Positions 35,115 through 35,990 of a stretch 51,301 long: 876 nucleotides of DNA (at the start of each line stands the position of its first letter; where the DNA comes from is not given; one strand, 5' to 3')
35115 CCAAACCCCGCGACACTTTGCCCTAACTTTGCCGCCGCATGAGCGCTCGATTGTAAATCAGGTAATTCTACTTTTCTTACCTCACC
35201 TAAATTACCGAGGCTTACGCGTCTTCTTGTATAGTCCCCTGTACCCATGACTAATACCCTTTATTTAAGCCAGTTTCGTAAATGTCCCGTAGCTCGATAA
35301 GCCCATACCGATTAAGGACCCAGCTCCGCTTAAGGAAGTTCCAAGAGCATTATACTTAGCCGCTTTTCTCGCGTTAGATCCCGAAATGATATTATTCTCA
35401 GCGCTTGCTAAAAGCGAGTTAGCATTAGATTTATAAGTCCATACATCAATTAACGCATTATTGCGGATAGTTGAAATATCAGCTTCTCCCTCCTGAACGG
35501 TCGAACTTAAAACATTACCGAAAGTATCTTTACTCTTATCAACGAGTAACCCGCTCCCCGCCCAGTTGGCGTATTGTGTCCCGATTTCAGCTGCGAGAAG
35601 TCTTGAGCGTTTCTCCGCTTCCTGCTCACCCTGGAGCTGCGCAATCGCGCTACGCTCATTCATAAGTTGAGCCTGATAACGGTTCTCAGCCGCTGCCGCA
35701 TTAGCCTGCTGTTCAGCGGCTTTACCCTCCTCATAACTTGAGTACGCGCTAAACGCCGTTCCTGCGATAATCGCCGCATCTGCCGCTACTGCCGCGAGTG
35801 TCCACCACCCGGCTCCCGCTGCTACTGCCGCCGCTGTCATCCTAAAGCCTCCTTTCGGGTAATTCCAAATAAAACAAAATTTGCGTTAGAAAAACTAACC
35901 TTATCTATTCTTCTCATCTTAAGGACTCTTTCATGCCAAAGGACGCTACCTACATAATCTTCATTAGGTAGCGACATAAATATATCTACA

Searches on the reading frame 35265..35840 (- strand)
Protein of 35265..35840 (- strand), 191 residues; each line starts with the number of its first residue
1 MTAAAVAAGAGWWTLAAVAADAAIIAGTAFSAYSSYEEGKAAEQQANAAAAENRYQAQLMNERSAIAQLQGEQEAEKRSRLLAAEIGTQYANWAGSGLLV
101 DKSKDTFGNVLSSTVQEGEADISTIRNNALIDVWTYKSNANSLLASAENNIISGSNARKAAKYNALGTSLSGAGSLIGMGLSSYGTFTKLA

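Call 18: search_protein_families(library=pfam, proteins=[window:35265-35840:-], max_evalue=1)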
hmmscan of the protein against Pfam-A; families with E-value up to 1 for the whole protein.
window:35265-35840:- (191 aa): 2 families
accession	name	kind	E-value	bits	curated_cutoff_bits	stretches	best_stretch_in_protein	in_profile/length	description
PF24072.1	T7_gp14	-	1.8e-07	31.7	27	1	12-188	2-172/187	T7 virus internal virion protein gp14 family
PF11362.14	DUF3161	-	0.24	12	25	1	93-133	42-81/83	Protein of unknown function (DUF3161)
